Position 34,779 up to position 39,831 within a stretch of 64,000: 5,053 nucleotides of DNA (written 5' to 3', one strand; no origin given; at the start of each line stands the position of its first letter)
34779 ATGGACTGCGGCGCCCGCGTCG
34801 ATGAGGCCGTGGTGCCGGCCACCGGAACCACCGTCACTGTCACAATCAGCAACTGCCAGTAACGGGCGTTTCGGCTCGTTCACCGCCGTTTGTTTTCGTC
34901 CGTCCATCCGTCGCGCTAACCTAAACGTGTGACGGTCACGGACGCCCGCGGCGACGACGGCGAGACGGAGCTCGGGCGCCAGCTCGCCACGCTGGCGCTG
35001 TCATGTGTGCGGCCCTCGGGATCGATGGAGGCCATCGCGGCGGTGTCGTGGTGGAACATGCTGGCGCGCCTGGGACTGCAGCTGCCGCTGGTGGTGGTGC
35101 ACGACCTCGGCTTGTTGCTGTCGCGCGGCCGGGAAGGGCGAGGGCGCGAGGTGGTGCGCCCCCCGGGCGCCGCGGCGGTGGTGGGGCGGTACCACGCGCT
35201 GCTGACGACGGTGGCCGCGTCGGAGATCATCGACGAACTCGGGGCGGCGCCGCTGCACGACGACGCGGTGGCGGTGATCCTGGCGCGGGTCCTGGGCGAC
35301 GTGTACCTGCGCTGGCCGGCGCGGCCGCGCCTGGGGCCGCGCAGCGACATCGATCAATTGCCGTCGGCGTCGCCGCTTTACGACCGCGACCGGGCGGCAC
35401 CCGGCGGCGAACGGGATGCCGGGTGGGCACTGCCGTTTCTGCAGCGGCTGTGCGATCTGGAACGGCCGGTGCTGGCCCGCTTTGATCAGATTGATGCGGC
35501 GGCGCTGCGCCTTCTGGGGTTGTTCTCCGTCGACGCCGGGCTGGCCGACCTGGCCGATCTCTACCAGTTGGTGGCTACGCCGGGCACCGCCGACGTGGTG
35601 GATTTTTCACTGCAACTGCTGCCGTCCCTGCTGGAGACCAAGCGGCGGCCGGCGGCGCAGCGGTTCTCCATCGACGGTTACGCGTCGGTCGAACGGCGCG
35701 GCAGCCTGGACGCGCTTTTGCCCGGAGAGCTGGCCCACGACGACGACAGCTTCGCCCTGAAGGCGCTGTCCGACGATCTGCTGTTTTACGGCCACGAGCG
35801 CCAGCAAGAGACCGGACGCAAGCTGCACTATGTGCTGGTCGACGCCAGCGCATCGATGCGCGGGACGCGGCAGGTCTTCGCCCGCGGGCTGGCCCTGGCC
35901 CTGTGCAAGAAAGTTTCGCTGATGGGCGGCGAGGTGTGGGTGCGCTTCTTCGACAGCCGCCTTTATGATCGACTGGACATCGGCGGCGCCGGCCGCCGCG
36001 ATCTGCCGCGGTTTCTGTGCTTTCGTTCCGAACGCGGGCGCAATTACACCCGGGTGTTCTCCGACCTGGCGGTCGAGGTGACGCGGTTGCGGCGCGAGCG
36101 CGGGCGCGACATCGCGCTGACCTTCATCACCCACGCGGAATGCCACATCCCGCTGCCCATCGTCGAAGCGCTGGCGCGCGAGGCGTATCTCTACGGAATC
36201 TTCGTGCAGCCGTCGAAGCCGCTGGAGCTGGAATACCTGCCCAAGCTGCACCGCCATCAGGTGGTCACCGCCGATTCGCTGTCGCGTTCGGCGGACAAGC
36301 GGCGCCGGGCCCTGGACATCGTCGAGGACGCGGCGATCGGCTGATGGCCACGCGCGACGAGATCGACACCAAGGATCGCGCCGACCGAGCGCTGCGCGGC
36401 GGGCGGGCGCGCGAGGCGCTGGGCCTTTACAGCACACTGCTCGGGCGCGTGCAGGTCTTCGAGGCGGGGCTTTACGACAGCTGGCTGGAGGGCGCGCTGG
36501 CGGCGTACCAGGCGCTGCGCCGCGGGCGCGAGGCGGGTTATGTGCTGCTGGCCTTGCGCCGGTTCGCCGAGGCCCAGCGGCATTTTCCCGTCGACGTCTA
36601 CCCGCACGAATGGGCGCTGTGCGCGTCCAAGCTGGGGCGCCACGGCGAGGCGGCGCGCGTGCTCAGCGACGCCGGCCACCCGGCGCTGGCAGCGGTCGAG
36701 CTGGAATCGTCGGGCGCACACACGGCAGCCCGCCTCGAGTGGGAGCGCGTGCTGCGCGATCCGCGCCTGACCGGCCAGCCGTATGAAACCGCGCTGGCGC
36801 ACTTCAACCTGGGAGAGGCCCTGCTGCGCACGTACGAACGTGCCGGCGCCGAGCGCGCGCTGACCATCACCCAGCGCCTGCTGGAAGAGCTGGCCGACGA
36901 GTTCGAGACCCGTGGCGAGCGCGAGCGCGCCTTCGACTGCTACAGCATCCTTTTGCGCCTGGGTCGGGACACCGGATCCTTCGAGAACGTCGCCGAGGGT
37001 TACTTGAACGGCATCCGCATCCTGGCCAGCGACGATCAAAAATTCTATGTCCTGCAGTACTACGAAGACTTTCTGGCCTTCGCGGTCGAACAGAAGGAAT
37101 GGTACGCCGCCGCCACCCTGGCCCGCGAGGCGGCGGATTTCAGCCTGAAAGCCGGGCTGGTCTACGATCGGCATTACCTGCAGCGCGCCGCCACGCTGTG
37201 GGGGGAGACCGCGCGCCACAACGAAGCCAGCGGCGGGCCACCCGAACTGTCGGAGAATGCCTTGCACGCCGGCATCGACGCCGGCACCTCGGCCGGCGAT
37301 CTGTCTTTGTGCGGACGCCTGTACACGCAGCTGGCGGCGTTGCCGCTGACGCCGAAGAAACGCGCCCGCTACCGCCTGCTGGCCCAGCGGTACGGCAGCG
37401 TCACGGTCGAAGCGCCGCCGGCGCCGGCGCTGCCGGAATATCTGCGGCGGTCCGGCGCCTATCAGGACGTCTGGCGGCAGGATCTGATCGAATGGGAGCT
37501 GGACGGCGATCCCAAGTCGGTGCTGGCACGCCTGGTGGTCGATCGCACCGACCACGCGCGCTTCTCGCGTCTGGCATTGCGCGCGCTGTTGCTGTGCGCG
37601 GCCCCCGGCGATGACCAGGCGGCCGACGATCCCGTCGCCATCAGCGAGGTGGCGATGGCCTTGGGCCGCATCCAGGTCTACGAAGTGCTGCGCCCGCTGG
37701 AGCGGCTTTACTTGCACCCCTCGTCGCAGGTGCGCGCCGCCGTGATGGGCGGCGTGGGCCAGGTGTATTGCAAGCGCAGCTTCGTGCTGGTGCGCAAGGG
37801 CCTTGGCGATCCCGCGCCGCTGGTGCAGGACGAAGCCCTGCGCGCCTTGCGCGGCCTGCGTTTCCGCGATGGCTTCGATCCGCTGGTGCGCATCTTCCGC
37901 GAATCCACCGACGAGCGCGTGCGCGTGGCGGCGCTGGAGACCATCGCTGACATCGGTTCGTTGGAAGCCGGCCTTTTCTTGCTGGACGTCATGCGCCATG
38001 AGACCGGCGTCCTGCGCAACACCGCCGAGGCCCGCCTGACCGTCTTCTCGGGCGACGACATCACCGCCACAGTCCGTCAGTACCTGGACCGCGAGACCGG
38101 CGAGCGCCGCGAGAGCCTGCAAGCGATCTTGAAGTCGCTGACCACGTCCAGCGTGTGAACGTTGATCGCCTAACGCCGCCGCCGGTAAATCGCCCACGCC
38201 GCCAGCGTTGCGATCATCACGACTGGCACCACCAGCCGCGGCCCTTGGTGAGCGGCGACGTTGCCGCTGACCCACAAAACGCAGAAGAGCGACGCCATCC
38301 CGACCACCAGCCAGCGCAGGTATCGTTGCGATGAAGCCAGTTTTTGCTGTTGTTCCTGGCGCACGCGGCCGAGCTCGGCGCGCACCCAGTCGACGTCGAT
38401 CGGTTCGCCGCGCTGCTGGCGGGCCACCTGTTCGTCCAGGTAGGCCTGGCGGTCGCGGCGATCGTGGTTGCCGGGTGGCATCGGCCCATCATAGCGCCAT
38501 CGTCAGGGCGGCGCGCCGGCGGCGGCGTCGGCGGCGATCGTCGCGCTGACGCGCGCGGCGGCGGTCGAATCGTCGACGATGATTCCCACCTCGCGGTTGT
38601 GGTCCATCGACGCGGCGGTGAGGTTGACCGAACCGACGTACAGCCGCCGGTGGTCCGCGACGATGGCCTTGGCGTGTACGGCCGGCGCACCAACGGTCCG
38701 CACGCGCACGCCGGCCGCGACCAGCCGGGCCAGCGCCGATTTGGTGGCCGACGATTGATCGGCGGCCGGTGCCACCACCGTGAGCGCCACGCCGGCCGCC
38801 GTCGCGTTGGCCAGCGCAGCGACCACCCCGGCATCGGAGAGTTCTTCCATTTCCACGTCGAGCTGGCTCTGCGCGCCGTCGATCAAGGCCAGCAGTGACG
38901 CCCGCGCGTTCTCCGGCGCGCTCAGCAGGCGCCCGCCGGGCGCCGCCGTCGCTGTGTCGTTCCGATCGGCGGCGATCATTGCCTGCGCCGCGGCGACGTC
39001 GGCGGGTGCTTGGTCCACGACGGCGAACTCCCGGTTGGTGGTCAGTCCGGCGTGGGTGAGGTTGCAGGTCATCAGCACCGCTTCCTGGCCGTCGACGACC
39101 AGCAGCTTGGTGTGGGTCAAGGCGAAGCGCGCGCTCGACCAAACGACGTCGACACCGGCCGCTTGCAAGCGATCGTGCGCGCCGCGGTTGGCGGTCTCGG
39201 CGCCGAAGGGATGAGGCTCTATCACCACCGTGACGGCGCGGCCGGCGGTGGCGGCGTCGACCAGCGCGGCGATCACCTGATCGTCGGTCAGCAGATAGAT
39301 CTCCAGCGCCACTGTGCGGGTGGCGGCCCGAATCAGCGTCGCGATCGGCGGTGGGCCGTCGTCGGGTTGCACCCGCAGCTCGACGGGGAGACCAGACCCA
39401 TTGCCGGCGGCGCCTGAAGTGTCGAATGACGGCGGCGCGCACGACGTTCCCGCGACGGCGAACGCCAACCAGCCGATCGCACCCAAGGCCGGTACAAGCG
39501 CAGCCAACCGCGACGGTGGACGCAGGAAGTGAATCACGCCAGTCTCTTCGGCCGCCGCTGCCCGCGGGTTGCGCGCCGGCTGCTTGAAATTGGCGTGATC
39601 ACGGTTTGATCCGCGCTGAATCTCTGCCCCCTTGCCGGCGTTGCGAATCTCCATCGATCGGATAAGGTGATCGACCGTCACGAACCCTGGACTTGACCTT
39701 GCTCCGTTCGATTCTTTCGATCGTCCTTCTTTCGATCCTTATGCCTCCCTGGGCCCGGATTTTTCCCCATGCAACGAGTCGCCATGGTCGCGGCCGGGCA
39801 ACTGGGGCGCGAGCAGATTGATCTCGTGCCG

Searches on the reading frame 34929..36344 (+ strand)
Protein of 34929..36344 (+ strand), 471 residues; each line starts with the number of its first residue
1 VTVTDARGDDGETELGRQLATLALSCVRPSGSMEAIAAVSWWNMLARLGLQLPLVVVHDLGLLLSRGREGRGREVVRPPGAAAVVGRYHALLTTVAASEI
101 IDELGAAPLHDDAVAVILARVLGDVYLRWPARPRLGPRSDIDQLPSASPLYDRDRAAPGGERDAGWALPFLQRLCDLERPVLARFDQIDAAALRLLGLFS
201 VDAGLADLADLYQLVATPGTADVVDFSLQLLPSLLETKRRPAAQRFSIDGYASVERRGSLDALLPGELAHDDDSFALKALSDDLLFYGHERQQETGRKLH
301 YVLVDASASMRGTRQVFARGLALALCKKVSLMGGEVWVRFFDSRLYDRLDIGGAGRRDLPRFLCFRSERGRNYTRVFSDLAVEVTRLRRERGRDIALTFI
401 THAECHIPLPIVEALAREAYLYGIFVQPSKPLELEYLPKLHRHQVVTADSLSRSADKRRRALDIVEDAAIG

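Call 3: search_protein_families(library=pfam, proteins=[window:34929-36344:+], max_evalue=0.01)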
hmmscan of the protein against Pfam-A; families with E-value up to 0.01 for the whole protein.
window:34929-36344:+ (471 aa): 0 families

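Call 4: search_protein_families(library=ncbifam, proteins=[window:34929-36344:+], max_evalue=0.01)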
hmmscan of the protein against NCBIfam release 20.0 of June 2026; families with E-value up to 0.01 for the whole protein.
window:34929-36344:+ (471 aa): 0 families

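Call 5: search_protein_families(library=padloc, proteins=[window:34929-36344:+], max_evalue=0.01)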
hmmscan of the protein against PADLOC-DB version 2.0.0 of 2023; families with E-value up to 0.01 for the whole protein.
window:34929-36344:+ (471 aa): 0 families

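Call 11: search_protein_families(library=pfam, proteins=[window:34929-36344:+], max_evalue=10)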
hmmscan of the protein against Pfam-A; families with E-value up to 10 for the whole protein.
window:34929-36344:+ (471 aa): 1 family
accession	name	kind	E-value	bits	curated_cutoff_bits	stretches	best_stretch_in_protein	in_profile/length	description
PF02518.31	HATPase_c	-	0.12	13.3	26.4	1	313-338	67-93/111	Histidine kinase-, DNA gyrase B-, and HSP90-like ATPase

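Call 23: search_solved_structures(query=A3, max_evalue=10, show_alignments=2)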
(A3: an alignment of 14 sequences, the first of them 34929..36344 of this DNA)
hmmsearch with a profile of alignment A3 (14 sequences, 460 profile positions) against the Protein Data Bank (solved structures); distinct sequences matched with E-value up to 10: 0.

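Call 58: find_homologous_proteins(query=window:34929-36344:+, max_evalue=0.001)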
Query window:34929-36344:+ (471 aa): 1475 proteins with E <= 0.001 among 8000 candidates; the best 120 are listed.
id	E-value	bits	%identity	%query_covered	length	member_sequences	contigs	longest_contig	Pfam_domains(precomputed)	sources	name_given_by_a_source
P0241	0.0e+0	1033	100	100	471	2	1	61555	-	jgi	jgi:hypothetical protein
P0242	5.5e-291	983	95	100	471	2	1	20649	-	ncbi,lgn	ncbi:MAG TPA: hypothetical protein VGL59_13405 [Polyangia bacterium]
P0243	1.4e-268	909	87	100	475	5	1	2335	-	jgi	jgi:hypothetical protein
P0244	6.7e-257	871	84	100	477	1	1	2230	-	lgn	-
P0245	5.8e-256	867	83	100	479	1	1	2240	-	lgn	-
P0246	6.6e-255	864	84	100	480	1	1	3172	-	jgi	jgi:hypothetical protein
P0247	5.9e-254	861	82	100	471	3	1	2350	-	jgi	jgi:hypothetical protein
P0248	3.4e-250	848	82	100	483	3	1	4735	-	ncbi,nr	ncbi:MAG TPA: hypothetical protein VMU50_08885 [Polyangia bacterium]|nr:hypothetical protein [Polyan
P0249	2.1e-225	767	76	99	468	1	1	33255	-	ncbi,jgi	jgi:hypothetical protein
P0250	7.4e-223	758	74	99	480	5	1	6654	-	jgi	jgi:hypothetical protein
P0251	5.1e-221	752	73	99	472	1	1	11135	-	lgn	-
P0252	6.8e-220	749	74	98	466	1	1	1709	-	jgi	jgi:hypothetical protein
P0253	1.1e-218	745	74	98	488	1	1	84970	-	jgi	jgi:hypothetical protein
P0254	1.5e-218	744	73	98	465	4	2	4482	-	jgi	jgi:hypothetical protein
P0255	2.0e-215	734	73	100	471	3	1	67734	-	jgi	jgi:hypothetical protein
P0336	8.0e-186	636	65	97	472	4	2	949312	-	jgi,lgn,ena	-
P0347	8.1e-185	633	64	99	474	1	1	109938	-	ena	-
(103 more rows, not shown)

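Call 68: find_encoding_contigs(protein=P0347, flank=10000, max_places=1)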
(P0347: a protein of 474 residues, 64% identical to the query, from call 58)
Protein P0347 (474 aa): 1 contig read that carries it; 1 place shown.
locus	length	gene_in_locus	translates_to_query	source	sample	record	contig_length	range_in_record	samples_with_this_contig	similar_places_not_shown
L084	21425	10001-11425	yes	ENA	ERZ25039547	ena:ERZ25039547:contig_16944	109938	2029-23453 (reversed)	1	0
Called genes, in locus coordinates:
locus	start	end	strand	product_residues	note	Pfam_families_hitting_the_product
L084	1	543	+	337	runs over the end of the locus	PF02412:TSP_3 (faint), PF00691:OmpA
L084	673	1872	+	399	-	-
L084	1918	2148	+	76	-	-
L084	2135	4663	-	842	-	PF01636:APH (faint), PF00498:FHA, PF14559:TPR_19, PF00069:Pkinase, PF07714:PK_Tyr_Ser-Thr, PF03109:ABC1 (weak)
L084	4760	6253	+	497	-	-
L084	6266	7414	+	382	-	-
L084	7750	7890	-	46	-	-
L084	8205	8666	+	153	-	PF17868:AAA_lid_8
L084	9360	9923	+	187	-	-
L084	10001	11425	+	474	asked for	-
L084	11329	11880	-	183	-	-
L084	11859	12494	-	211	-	-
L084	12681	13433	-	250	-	PF00440:TetR_N (weak), PF17929:TetR_C_34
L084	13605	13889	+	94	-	PF05870:PA_decarbox (weak), PF22036:MoaF_like (weak)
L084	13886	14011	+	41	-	-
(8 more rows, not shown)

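Call 69: find_encoding_contigs(protein=P0336, flank=10000, max_places=1)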
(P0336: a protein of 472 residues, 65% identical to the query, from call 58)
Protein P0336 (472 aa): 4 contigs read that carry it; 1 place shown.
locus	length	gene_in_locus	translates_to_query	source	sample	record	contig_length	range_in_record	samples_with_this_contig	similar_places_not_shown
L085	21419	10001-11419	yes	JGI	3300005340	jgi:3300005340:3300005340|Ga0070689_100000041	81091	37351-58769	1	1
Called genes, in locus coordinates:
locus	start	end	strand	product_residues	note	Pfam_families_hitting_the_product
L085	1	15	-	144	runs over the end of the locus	PF04120:Iron_permease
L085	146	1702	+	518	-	PF00069:Pkinase, PF07714:PK_Tyr_Ser-Thr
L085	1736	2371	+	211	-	PF07719:TPR_2 (faint), PF13432:TPR_16 (faint)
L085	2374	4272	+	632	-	-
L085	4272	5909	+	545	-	PF00512:HisKA, PF13581:HATPase_c_2 (weak), PF02518:HATPase_c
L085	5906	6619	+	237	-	PF00072:Response_reg, PF00486:Trans_reg_C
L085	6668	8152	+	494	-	PF00749:tRNA-synt_1c, PF19269:Anticodon_2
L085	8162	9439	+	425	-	PF04055:Radical_SAM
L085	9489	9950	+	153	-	PF00583:Acetyltransf_1, PF13673:Acetyltransf_10, PF13508:Acetyltransf_7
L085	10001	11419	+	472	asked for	-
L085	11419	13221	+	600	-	PF02985:HEAT (faint), PF13646:HEAT_2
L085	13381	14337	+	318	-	-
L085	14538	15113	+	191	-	PF00052:Laminin_B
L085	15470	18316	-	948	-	PF20703:nSTAND1, PF01637:ATPase_2 (weak), PF13191:AAA_16 (faint)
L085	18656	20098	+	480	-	PF13449:Phytase-like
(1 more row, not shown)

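Call 71: predict_structure(alignment_id=A6)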
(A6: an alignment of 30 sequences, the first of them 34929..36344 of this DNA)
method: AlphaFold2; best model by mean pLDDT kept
length: 471 residues; sequences in the alignment: 30
mean_pLDDT: 63.3   pTM: 0.48
mean pLDDT of the five models: 63.3, 54.7, 54.4, 52.3, 50.1
residues with pLDDT >= 90: 45; 70-90: 179; 50-70: 102; < 50: 145
segments of 3 or more residues with pLDDT < 50: 1-7, 136-138, 156-160, 198-201, 203-205, 217-295, 343-371, 451-459
pLDDT, mean of each block of 10 residues (from residue 1): 46 85 81 85 84 92 70 70 89 88 72 83 87 59 80 57 80 91 80 54 50 50 37 27 27 27 28 33 26 52 68 56 55 60 37 28 31 68 80 85 78 90 81 85 76 46 62 57
secondary structure, 60 per line:
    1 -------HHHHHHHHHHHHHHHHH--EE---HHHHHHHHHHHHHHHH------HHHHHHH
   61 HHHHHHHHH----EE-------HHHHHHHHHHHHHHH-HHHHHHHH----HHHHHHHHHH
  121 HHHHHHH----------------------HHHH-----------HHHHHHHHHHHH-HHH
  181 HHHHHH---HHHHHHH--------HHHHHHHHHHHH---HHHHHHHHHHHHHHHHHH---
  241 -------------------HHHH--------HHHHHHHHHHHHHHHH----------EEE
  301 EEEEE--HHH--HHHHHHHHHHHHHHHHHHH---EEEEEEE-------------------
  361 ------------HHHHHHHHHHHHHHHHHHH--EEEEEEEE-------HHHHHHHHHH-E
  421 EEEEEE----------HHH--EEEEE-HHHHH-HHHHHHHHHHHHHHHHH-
elements in order: H8-24 H32-47 H54-69 H83-97 H99-106 H111-127 H150-153 H165-176 H178-186 H190-196 H205-216 H220-237 H260-263 H272-287 E298-305 H313-331 E335-341 H373-391 E394-401 H409-418 E420-426 E442-446 H448-452 H454-470

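Call 73: fold_search(model_id=the predicted structure, library=pdb)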
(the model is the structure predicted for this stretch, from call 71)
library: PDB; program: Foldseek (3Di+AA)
matches with E <= 10: 1149; with E <= 0.001: 1
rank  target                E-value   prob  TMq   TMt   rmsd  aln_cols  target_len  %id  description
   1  9han_A                4.0e-04  1.00  0.25  0.43   6.2       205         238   13  Bovine collagen VI local refinement of C-terminal region (released 2025-08-20)
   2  6jp5_F                1.8e-03  1.00  0.21  0.11   7.4       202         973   11  Rabbit Cav1.1-Nifedipine Complex (released 2019-06-12)
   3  6fpz_A                3.2e-03  1.00  0.23  0.19   7.2       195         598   13  Inter-alpha-inhibitor heavy chain 1, D298A (released 2019-02-27)
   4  5gjv_F                3.8e-03  0.99  0.18  0.10   9.8       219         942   13  Structure of the mammalian voltage-gated calcium channel Cav1.1 complex at near atomic resolution (released 2016-09-14)
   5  9qhe_G                4.6e-03  1.00  0.23  0.41   7.7       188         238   15  NorQD complex state 2 from Jhaorihella thermophila (released 2026-03-25)
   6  9qj5_D                5.1e-03  1.00  0.24  0.28   8.0       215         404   12  Structure of the Complement classical and lectin pathway proconvertase, C4b2 (released 2025-12-24)
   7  8hmb_E                5.1e-03  1.00  0.21  0.12   7.4       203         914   12  Cryo-EM structure of human high-voltage activated L-type calcium channel CaV1.2 in complex with benidipine (BEN) (released 2024-04-24)
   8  4ckz_A                5.3e-03  1.00  0.20  0.58   5.2       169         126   11  Structure of the Mycobacterium tuberculosis Type II Dehydroquinase D88N mutant (released 2015-03-25)
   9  6snk_A                5.3e-03  1.00  0.22  0.44   7.0       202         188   14  Crystal structure of the Collagen VI alpha3 N2 domain (released 2020-07-29)
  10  8hlp_F                5.6e-03  1.00  0.23  0.12   7.1       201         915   11  Cryo-EM structure of human high-voltage activated L-type calcium channel CaV1.2 (apo) (released 2024-04-24)
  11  6fpy_B                5.6e-03  1.00  0.21  0.17   7.8       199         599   12  Inter-alpha-inhibitor heavy chain 1, wild type (released 2019-02-27)
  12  6fpy_A                5.9e-03  1.00  0.21  0.17   7.9       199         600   13  Inter-alpha-inhibitor heavy chain 1, wild type (released 2019-02-27)
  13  9qpy_E                6.8e-03  1.00  0.22  0.21   8.2       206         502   11  Structure of the Complement classical and lectin pathway C3 convertase (released 2025-12-24)
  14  8s82_L                7.6e-03  1.00  0.22  0.19   5.9       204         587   11  Restriction on Ku Inward Translocation Caps Telomere Ends (released 2025-06-18)
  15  6snk_B                7.6e-03  0.99  0.20  0.42   8.4       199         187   14  Crystal structure of the Collagen VI alpha3 N2 domain (released 2020-07-29)
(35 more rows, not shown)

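Call 74: search_protein_families(library=pfam, alignment_id=A6, max_evalue=1)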
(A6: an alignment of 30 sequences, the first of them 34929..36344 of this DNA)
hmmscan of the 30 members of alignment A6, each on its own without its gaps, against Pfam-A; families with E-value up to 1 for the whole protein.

A. member 1, window:34929-36344:+ (471 aa): 1 family
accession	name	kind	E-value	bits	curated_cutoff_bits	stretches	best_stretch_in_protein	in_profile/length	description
PF02518.31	HATPase_c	-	0.12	13.3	26.4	1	313-338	67-93/111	Histidine kinase-, DNA gyrase B-, and HSP90-like ATPase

B. families by the number of members that match (of 30 scanned): 4 families
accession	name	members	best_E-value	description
PF19997.5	ivWA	2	0.008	vWA domain found in the FtsH ternary systems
PF09838.14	DUF2065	2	0.11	Uncharacterized protein conserved in bacteria (DUF2065)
PF08641.17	Mis14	1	0.095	Kinetochore protein Mis14 like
PF02518.31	HATPase_c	1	0.12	Histidine kinase-, DNA gyrase B-, and HSP90-like ATPase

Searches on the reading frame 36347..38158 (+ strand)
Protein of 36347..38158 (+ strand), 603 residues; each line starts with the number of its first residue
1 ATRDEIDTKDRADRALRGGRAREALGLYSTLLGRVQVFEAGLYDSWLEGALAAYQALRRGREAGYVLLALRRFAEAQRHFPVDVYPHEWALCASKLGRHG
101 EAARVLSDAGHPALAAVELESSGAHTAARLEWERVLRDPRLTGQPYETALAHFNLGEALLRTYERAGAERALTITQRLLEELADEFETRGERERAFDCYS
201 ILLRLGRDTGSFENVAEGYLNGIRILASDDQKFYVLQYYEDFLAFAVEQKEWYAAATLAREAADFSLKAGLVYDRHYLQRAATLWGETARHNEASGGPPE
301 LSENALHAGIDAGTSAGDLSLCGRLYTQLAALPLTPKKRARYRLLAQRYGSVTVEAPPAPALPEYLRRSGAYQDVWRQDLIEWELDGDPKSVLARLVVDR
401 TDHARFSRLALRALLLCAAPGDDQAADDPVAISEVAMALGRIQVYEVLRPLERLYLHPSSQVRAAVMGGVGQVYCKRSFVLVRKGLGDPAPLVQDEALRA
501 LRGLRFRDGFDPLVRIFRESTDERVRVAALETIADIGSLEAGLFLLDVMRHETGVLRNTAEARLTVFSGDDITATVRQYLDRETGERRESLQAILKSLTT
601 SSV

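Call 3: search_protein_families(library=pfam, proteins=[window:36347-38158:+], max_evalue=0.01)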
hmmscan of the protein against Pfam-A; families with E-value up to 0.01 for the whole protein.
window:36347-38158:+ (603 aa): 2 families
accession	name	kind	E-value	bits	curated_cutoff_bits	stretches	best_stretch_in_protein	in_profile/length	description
PF13646.12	HEAT_2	-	2.2e-12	47.5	27.7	1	484-562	6-85/88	HEAT repeats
PF02985.28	HEAT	-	8.9e-05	22.8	23.5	0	519-537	10-28/31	HEAT repeat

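Call 4: search_protein_families(library=ncbifam, proteins=[window:36347-38158:+], max_evalue=0.01)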
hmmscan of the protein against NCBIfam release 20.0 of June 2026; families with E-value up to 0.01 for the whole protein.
window:36347-38158:+ (603 aa): 1 family
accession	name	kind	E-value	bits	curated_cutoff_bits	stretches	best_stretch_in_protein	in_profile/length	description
NF045915.1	PhycobilmeDegNblB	equivalog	2e-05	24.2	300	1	467-601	56-191/214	phycobilisome degradation protein NblB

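Call 5: search_protein_families(library=padloc, proteins=[window:36347-38158:+], max_evalue=0.01)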
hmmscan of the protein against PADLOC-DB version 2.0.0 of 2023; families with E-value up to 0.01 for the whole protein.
window:36347-38158:+ (603 aa): 0 families

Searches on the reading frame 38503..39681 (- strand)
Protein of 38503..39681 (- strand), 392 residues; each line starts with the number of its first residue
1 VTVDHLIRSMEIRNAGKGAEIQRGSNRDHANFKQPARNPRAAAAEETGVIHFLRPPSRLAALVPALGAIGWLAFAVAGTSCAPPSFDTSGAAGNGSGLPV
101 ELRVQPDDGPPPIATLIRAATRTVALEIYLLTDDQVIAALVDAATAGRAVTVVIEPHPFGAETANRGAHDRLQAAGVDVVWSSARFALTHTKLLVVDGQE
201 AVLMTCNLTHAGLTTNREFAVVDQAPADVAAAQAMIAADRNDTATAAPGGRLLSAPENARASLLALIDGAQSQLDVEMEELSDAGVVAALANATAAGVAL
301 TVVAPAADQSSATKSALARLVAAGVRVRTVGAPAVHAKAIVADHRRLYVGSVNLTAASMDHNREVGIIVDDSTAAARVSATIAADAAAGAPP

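Call 11: search_protein_families(library=pfam, proteins=[window:38503-39681:-], max_evalue=10)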
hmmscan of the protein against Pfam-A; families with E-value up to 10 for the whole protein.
window:38503-39681:- (392 aa): 6 families
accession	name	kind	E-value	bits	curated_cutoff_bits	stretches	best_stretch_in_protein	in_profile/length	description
PF13091.12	PLDc_2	-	1.7e-39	135.1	27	2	263-382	1-128/132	PLD-like domain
PF17941.7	PP_kinase_C_1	-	3.4e-08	33.7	25.7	1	124-201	39-116/167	Polyphosphate kinase C-terminal domain 1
PF00614.28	PLDc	-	1.8e-07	31.3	21.9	2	335-355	5-25/28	Phospholipase D Active site motif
PF13090.12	PP_kinase_C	-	4.2e-07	30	25.8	2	268-382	25-139/172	Polyphosphate kinase C-terminal domain 2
PF11495.14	Regulator_TrmB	-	0.0047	16.7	22.2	1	257-378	9-120/233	Archaeal transcriptional regulator TrmB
PF07894.18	SACK1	-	0.053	13.5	21.4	1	115-154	132-170/274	Scaffolding anchor of CK1 domain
